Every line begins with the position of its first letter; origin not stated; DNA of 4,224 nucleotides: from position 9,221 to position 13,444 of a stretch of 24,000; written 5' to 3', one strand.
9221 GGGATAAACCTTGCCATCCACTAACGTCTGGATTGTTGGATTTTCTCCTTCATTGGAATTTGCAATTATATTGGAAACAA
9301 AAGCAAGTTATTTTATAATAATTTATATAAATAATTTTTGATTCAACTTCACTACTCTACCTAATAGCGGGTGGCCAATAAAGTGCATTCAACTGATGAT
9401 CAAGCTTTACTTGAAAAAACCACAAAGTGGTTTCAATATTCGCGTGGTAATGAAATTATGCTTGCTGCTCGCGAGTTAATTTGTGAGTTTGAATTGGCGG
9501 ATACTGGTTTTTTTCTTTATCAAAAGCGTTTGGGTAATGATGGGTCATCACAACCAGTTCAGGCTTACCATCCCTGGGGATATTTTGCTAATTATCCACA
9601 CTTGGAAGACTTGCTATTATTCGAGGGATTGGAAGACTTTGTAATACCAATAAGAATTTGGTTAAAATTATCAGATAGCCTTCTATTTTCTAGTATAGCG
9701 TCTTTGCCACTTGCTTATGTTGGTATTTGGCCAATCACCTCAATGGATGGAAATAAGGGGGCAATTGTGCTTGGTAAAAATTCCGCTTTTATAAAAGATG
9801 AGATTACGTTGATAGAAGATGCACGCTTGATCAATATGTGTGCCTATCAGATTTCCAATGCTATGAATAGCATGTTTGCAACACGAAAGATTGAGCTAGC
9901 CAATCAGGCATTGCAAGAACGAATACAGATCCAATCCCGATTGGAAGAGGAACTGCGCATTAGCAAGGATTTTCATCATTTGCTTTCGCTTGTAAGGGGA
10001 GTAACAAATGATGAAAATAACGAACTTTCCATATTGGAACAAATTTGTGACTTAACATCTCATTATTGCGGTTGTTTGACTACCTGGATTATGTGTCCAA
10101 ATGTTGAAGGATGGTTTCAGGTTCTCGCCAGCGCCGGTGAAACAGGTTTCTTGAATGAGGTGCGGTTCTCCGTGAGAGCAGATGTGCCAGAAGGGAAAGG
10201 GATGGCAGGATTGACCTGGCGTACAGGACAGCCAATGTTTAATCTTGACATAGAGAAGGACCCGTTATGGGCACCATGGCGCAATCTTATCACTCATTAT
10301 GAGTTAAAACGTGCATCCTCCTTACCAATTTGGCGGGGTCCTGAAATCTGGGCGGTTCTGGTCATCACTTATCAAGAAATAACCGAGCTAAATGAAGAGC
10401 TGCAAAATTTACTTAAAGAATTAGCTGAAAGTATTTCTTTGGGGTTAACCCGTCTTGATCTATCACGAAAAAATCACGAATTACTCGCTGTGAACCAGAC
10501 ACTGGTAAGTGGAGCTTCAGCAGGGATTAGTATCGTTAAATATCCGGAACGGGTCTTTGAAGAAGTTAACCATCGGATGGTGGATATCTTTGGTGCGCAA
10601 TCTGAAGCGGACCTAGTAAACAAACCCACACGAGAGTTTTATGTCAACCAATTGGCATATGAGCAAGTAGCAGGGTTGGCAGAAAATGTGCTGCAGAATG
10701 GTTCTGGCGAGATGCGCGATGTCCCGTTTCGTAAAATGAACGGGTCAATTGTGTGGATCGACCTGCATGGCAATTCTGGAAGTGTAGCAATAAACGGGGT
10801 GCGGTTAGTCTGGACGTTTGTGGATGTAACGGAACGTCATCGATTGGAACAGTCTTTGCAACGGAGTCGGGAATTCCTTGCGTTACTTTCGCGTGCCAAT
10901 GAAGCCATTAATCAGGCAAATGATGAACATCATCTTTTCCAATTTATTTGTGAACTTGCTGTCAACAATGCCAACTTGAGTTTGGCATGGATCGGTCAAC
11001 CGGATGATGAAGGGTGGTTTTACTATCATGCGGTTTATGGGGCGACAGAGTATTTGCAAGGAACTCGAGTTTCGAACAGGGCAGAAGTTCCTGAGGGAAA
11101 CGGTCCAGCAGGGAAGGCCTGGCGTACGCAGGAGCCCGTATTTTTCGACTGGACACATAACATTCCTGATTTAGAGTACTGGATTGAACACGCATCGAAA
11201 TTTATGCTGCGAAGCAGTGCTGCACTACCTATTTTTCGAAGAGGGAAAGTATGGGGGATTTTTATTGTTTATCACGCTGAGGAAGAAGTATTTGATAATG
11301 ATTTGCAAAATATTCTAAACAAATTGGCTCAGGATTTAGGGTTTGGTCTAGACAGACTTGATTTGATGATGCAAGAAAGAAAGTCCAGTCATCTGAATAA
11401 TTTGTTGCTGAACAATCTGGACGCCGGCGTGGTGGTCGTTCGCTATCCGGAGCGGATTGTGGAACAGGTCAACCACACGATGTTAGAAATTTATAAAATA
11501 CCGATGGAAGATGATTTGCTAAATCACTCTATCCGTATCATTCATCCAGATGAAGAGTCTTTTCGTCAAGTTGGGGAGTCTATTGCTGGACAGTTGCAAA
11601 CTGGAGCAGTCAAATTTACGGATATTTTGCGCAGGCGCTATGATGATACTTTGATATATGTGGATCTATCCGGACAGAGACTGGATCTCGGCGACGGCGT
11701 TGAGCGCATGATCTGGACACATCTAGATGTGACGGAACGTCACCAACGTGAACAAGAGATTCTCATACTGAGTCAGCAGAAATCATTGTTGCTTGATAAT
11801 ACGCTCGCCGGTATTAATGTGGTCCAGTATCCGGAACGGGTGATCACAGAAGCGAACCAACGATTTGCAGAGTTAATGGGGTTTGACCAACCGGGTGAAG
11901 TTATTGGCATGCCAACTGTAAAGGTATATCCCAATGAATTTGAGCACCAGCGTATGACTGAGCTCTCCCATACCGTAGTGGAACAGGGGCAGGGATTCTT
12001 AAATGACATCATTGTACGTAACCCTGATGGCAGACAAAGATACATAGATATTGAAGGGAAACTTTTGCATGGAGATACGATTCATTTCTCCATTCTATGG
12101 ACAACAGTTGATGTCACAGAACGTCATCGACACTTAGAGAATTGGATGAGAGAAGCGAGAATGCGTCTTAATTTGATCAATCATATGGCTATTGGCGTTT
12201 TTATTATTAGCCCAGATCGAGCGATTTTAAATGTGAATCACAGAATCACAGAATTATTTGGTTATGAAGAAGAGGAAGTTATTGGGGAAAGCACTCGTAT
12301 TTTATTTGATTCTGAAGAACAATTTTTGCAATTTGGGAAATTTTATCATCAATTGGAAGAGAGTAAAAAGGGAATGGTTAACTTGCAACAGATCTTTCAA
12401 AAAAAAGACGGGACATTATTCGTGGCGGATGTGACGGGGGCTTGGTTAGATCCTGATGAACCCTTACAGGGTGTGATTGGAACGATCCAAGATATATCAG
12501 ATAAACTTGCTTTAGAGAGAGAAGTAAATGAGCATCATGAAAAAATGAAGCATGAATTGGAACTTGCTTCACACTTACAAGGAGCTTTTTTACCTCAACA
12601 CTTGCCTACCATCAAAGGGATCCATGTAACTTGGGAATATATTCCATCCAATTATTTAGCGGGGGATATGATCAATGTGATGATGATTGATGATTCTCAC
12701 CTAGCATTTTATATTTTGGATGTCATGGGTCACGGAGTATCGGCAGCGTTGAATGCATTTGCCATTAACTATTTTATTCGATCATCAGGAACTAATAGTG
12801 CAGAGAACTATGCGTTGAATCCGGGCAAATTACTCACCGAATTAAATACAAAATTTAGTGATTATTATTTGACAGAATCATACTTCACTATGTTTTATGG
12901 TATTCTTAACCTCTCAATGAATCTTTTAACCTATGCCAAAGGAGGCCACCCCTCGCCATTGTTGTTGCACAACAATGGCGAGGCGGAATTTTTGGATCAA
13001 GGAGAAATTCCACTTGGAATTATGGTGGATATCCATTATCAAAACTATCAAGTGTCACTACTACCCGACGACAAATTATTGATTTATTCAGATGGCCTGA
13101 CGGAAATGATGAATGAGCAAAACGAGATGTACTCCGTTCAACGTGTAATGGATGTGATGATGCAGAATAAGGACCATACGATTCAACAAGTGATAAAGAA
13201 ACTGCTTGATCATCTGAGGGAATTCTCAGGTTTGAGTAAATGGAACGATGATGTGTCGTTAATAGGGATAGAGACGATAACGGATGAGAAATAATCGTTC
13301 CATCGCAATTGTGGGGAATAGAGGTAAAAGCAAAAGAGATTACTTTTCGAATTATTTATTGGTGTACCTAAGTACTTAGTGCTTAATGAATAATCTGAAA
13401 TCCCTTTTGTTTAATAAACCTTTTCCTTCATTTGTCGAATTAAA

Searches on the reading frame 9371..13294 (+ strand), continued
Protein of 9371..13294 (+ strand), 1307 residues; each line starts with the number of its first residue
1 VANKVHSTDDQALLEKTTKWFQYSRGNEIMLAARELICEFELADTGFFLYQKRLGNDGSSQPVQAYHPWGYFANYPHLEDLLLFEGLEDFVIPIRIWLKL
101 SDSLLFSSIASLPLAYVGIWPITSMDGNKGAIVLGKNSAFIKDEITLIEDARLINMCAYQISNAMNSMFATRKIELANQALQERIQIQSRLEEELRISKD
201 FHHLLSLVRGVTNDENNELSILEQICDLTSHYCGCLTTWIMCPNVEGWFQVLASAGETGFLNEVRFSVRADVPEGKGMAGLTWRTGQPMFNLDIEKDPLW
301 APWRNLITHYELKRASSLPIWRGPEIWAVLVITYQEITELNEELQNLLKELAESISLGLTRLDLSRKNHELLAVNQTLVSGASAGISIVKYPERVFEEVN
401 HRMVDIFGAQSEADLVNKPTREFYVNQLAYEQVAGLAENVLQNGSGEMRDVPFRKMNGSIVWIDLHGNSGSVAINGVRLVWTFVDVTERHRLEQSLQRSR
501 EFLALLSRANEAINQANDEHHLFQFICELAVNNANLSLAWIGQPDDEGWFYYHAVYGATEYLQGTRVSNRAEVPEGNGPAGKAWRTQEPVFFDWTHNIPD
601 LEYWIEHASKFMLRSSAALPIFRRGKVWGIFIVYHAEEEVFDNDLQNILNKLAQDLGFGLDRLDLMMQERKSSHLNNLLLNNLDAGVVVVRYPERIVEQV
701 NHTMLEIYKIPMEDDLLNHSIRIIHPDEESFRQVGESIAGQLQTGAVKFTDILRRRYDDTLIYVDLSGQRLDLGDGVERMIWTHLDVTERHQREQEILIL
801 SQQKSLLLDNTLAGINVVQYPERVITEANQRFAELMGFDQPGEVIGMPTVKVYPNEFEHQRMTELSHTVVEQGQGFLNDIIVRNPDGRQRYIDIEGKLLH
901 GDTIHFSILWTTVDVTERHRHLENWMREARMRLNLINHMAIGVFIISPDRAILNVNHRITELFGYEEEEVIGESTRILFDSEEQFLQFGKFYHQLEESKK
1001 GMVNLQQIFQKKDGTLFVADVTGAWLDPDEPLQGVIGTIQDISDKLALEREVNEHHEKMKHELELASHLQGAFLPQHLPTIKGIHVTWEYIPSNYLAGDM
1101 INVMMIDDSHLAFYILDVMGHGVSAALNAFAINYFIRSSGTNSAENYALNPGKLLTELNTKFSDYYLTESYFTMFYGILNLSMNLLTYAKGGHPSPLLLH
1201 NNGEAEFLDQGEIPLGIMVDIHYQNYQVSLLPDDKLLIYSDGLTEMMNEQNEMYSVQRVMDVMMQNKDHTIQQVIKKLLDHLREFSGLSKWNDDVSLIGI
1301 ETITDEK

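Call 33: find_encoding_contigs(protein=P0006, flank=10000, max_places=3)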
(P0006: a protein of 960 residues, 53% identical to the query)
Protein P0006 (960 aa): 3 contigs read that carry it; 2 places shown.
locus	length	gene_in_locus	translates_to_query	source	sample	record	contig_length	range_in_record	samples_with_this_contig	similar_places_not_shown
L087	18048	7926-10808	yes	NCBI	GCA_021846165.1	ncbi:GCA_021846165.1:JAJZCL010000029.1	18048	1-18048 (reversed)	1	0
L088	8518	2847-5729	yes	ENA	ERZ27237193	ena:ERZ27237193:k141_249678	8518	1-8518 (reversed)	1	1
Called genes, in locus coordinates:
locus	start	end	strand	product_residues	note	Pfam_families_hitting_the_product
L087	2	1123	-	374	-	?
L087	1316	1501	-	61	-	-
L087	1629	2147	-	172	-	PF00578:AhpC-TSA, PF08534:Redoxin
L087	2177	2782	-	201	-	PF12007:DUF3501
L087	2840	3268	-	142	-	PF00210:Ferritin (faint), PF02915:Rubrerythrin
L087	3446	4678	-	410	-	PF00512:HisKA, PF02518:HATPase_c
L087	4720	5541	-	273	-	PF00072:Response_reg, PF00486:Trans_reg_C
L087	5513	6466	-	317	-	-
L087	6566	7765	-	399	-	PF07690:MFS_1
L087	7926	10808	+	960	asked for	PF00989:PAS, PF08448:PAS_4, PF13426:PAS_9, PF08447:PAS_3, PF01590:GAF, PF13185:GAF_2, PF00989:PAS, PF13426:PAS_9, +2 more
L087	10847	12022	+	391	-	PF00083:Sugar_tr, PF07690:MFS_1, PF06779:MFS_4 (weak)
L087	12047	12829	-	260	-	PF10040:CRISPR_Cas6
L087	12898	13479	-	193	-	-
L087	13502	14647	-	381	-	-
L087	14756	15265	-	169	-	-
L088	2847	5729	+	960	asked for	PF00989:PAS, PF08448:PAS_4, PF13426:PAS_9, PF08447:PAS_3, PF01590:GAF, PF13185:GAF_2, PF00989:PAS, PF13426:PAS_9, +2 more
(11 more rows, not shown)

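Call 34: find_encoding_contigs(protein=P0004, flank=10000, max_places=3)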
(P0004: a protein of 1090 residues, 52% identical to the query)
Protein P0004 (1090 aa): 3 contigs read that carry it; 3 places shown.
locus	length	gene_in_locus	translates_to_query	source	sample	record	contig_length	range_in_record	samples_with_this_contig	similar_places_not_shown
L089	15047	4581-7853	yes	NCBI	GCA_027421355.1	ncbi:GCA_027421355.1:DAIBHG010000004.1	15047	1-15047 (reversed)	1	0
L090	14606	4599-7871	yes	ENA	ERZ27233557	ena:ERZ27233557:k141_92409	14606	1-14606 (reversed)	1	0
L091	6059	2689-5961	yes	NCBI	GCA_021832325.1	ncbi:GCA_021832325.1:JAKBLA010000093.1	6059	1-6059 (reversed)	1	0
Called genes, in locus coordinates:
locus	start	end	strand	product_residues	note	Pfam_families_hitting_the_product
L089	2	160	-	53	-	?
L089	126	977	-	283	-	PF00106:adh_short, PF13561:adh_short_C2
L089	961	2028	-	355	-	PF03786:UxuA, PF01261:AP_endonuc_2 (weak)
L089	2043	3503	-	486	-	PF02614:UxaC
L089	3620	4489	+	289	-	PF02311:AraC_binding, PF07883:Cupin_2 (weak), PF00165:HTH_AraC (weak), PF12833:HTH_18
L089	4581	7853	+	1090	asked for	PF00989:PAS (faint), PF01590:GAF, PF13185:GAF_2, PF13188:PAS_8 (faint), PF13185:GAF_2, PF01590:GAF, PF13426:PAS_9 (weak), PF00990:GGDEF, +2 more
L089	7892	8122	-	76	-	-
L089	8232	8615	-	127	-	PF07690:MFS_1, PF00083:Sugar_tr (weak)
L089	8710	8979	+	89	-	-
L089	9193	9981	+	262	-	PF00106:adh_short, PF23441:SDR (weak), PF08659:KR, PF13561:adh_short_C2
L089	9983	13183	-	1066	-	PF25873:WHD_MalT, PF03704:BTAD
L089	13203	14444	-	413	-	PF07519:Tannase, PF00326:Peptidase_S9 (faint)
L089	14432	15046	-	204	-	?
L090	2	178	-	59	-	?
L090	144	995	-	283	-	PF00106:adh_short, PF13561:adh_short_C2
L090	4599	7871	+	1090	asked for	PF00989:PAS (faint), PF01590:GAF, PF13185:GAF_2, PF13188:PAS_8 (faint), PF13185:GAF_2, PF01590:GAF, PF13426:PAS_9 (weak), PF00990:GGDEF, +2 more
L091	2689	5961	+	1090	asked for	PF00989:PAS (faint), PF01590:GAF, PF13185:GAF_2, PF13188:PAS_8 (faint), PF13185:GAF_2, PF01590:GAF, PF13426:PAS_9 (weak), PF00990:GGDEF, +2 more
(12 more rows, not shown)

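Call 70: find_related_loci(query=window:9383-13291:+, collection=metagenome_contigs, flank=6000)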
Query window:9383-13291:+ (1303 aa) in metagenome_contigs; peptide patterns used: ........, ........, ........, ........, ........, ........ (x = any residue, [..] = any of these).
18 stretches matched a pattern, but none encodes a relative of the query by tblastn (E <= 1e-3).

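Call 71: find_related_loci(query=A1, collection=metagenome_contigs, flank=6000)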
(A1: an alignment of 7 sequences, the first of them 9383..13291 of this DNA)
Query A1 (1303 aa) in metagenome_contigs; peptide patterns used: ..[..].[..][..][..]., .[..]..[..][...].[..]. (x = any residue, [..] = any of these).
243 stretches matched a pattern; 7 encode a relative of the query (tblastn E <= 1e-3); 7 distinct loci.
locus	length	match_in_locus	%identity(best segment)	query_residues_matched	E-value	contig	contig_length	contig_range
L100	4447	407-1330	23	782-1114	1e-14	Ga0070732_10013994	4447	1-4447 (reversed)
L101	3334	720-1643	23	782-1114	8e-15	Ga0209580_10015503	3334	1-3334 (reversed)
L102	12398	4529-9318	23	372-1053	9e-25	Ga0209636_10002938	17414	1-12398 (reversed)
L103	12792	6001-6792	24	805-1069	2e-9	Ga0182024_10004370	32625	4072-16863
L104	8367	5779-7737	21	777-1115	5e-8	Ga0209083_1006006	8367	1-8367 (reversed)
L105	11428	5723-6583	26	713-983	1e-6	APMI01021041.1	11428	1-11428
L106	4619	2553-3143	24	774-971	2e-6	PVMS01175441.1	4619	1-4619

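Call 73: search_protein_families(library=pfam, proteins=[L002:9433-9849:+], max_evalue=0.1)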
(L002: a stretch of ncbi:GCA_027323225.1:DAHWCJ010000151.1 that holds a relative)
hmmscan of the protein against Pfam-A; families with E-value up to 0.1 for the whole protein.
L002:9433-9849:+ (139 aa): 2 families
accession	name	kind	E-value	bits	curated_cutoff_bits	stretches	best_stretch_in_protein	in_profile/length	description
PF13581.12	HATPase_c_2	-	7e-14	52.4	27.4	1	37-133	29-127/127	Histidine kinase-like ATPase domain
PF02518.31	HATPase_c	-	7.1e-08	33.3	26.4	1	38-119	4-90/111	Histidine kinase-, DNA gyrase B-, and HSP90-like ATPase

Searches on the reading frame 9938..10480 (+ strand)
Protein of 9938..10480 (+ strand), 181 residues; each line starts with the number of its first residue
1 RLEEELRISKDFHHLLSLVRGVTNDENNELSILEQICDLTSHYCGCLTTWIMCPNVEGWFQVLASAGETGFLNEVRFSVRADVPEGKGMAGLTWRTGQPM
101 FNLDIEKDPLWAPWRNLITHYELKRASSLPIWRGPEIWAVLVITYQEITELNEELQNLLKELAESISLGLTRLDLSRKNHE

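Call 44: search_protein_families(library=pfam, proteins=[window:9938-10480:+], max_evalue=0.1)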
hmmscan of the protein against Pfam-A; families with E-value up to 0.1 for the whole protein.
window:9938-10480:+ (181 aa): 2 families
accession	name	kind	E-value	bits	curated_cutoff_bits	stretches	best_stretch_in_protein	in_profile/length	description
PF13185.12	GAF_2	-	2.9e-11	44.1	28.6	1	32-170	11-135/136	GAF domain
PF01590.32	GAF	-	5.3e-10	40.4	22.4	1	31-168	4-131/133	GAF domain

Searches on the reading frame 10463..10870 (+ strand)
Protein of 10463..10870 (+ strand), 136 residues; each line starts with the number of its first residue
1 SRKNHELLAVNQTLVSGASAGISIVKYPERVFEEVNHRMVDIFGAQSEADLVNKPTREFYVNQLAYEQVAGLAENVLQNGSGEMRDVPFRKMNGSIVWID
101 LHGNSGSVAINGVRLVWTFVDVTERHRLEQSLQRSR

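Call 44: search_protein_families(library=pfam, proteins=[window:10463-10870:+], max_evalue=0.1)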
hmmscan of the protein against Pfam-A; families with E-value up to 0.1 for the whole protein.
window:10463-10870:+ (136 aa): 4 families
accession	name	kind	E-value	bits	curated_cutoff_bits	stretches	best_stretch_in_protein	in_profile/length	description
PF00989.32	PAS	-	5.5e-06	26.8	22.6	1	13-104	5-94/113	PAS fold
PF13426.13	PAS_9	-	3.5e-05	24.5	27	1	29-124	10-103/103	PAS domain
PF08448.16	PAS_4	-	0.0017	19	23.1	1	25-127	10-110/110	PAS fold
PF08447.18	PAS_3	-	0.014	16.1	25.6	1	34-103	3-72/89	PAS fold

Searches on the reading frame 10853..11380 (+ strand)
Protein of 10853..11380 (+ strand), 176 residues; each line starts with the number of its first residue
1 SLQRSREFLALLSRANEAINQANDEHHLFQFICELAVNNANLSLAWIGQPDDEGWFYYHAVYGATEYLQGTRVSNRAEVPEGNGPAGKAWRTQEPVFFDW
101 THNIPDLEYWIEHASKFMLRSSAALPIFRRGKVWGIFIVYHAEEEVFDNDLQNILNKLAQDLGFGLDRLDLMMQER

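Call 44: search_protein_families(library=pfam, proteins=[window:10853-11380:+], max_evalue=0.1)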
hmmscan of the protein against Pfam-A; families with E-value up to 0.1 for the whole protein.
window:10853-11380:+ (176 aa): 3 families
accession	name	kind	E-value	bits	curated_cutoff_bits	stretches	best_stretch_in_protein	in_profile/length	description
PF13185.12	GAF_2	-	4.2e-19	69.5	28.6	1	23-167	2-136/136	GAF domain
PF01590.32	GAF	-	4.4e-12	47.1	22.4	1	26-163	3-130/133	GAF domain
PF22922.2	GAF_NLP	-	0.088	12.8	24.1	0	72-126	74-129/175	NLP protein GAF domain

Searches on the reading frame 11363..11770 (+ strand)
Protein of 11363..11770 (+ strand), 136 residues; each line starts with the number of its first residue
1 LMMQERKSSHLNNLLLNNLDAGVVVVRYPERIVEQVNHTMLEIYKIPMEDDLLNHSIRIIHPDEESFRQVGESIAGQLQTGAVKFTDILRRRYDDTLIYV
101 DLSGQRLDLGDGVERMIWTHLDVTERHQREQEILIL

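Call 44: search_protein_families(library=pfam, proteins=[window:11363-11770:+], max_evalue=0.1)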
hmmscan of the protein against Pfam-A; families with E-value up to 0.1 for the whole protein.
window:11363-11770:+ (136 aa): 3 families
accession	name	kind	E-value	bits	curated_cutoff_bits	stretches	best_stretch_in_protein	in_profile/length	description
PF13188.13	PAS_8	-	0.0021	18.3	21.8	1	15-67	6-57/65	PAS domain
PF08448.16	PAS_4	-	0.021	15.5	23.1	1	16-128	1-110/110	PAS fold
PF12860.13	PAS_7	-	0.077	13.6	27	0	16-130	1-114/115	PAS fold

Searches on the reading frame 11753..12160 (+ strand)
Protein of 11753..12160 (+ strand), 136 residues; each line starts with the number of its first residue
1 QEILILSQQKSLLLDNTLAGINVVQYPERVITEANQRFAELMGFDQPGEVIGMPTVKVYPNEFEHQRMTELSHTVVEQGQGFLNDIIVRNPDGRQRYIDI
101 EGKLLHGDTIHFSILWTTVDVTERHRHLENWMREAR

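Call 44: search_protein_families(library=pfam, proteins=[window:11753-12160:+], max_evalue=0.1)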
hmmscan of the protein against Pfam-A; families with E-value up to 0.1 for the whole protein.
window:11753-12160:+ (136 aa): 4 families
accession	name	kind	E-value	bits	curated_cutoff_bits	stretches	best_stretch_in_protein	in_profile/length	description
PF08448.16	PAS_4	-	2e-06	28.4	23.1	1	26-126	12-110/110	PAS fold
PF00989.32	PAS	-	2.3e-06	28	22.6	1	11-106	4-97/113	PAS fold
PF13426.13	PAS_9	-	1.8e-05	25.4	27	1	29-123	12-103/103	PAS domain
PF13188.13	PAS_8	-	0.00051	20.3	21.8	1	13-64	6-55/65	PAS domain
